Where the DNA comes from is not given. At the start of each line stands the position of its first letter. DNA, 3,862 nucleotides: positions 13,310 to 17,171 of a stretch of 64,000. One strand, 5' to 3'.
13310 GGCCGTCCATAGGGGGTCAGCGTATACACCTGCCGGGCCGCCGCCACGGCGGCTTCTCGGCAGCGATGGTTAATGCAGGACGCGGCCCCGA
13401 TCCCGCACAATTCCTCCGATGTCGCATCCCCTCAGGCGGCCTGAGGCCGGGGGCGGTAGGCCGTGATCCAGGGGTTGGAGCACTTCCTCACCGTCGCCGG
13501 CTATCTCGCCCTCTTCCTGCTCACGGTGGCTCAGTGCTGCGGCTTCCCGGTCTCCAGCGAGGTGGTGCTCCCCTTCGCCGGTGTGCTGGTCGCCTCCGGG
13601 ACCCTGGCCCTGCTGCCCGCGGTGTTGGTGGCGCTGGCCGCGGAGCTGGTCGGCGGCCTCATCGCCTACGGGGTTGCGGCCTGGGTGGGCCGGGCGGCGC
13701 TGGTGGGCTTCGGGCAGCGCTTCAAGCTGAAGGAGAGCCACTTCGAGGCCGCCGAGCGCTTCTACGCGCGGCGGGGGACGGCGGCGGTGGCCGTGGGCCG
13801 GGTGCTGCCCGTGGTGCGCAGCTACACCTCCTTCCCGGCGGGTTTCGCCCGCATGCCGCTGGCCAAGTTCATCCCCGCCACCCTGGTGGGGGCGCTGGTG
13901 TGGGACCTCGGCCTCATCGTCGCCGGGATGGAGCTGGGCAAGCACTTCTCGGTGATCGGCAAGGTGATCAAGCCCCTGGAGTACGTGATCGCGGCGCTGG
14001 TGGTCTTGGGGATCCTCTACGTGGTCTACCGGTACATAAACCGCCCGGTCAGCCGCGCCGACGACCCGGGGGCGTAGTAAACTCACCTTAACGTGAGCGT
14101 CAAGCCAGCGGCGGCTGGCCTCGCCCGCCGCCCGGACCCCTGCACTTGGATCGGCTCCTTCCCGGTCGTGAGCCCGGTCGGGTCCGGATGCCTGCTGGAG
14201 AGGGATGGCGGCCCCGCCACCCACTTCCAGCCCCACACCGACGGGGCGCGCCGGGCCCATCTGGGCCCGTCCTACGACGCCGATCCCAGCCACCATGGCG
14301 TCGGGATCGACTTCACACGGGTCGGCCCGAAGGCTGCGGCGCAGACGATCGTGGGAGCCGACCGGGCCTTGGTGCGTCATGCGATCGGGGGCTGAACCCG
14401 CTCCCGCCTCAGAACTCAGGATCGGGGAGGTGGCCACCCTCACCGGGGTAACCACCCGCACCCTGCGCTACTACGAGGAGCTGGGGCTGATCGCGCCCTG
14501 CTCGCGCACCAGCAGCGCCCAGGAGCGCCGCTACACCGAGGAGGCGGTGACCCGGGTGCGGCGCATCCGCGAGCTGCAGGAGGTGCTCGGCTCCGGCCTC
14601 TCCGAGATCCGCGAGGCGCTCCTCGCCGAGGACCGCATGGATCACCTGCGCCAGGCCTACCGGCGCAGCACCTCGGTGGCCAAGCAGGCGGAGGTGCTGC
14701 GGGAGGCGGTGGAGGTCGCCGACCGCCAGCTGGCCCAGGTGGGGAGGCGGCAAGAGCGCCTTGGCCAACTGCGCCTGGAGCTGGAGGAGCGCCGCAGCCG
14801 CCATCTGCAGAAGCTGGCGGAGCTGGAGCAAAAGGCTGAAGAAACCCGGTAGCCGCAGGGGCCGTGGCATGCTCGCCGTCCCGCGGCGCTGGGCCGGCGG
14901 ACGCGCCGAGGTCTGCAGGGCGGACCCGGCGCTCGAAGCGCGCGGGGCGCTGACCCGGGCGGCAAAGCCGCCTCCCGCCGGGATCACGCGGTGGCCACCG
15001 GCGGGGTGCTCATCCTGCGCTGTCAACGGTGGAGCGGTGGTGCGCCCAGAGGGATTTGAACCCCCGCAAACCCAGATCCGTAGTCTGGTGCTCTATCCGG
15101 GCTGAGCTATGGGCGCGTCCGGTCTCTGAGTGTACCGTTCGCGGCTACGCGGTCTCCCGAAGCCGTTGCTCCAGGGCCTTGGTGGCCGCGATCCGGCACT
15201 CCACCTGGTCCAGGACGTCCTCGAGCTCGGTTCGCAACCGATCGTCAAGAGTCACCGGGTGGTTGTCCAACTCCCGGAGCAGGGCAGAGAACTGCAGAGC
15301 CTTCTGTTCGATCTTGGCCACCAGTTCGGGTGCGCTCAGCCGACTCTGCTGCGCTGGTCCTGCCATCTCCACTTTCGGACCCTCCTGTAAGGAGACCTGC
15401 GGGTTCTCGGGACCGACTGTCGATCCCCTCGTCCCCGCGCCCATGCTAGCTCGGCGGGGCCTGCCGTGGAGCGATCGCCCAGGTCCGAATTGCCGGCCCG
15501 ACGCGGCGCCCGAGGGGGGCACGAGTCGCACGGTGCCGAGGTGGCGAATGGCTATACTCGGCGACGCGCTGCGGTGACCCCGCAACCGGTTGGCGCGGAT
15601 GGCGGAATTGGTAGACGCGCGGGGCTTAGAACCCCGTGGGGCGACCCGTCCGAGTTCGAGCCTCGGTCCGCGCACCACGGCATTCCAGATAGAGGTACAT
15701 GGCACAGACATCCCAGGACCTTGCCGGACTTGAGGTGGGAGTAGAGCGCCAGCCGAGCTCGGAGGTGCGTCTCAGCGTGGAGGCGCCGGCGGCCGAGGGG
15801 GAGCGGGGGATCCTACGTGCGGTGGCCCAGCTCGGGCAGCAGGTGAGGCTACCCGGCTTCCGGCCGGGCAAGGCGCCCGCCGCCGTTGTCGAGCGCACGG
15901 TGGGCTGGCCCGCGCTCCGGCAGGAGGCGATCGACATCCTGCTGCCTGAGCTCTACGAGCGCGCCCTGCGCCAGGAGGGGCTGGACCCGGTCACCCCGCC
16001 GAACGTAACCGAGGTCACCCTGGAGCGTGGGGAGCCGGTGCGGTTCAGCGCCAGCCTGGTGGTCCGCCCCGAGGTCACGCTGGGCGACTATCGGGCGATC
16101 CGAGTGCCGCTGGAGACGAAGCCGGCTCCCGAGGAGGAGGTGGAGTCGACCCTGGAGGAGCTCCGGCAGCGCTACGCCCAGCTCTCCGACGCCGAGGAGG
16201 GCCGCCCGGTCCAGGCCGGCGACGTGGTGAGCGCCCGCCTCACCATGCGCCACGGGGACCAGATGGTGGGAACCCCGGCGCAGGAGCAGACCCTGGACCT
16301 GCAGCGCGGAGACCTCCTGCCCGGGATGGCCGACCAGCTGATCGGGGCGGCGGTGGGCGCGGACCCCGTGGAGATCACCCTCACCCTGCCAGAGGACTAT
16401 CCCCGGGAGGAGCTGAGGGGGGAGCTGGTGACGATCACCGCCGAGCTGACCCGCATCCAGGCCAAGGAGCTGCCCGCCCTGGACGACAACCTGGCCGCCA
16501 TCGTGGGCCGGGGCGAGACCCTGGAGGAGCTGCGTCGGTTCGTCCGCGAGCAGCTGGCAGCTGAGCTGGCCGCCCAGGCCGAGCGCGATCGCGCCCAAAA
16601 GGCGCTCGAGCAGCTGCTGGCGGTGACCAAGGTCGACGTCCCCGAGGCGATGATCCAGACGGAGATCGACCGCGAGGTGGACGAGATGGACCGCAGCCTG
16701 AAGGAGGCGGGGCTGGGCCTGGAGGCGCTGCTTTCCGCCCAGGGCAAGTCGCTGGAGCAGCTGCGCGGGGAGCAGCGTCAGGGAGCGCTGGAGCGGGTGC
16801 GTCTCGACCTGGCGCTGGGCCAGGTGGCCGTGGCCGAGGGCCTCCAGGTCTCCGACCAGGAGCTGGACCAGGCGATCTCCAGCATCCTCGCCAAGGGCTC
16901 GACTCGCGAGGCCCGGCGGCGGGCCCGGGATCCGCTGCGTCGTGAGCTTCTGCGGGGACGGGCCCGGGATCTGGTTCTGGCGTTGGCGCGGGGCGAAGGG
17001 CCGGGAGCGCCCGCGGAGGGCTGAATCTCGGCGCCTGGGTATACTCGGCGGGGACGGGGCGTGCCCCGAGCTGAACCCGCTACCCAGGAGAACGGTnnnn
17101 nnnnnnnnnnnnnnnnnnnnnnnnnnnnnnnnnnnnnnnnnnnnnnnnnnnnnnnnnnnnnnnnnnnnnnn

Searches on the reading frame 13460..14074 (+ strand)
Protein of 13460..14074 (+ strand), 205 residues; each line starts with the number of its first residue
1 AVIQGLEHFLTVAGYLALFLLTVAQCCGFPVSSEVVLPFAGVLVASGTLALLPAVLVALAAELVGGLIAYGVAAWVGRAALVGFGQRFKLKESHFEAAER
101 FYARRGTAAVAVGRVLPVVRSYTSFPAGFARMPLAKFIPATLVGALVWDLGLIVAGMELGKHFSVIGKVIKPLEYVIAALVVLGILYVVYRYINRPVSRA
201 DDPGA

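Call 68: search_protein_families(library=pfam, proteins=[window:13460-14074:+], max_evalue=0.00001)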
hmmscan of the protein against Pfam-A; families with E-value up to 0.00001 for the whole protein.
window:13460-14074:+ (205 aa): 1 family
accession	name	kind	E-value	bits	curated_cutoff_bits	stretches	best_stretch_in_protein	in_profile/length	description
PF09335.16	VTT_dom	-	5.9e-18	66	33.9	1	38-157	2-122/123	VTT domain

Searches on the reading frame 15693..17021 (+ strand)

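Call 9: search_protein_families(library=pfam, proteins=[window:15693-17021:+], max_evalue=0.001)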
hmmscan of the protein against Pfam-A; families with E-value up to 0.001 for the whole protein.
window:15693-17021:+ (443 aa): 2 families
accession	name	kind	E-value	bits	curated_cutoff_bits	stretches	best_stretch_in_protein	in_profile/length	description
PF05697.18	Trigger_N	-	2.9e-35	122.1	22.2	1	14-157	2-144/144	Bacterial trigger factor protein (TF)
PF05698.19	Trigger_C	-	4.7e-26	92.2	22.7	1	276-399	1-124/162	Bacterial trigger factor protein (TF) C-terminus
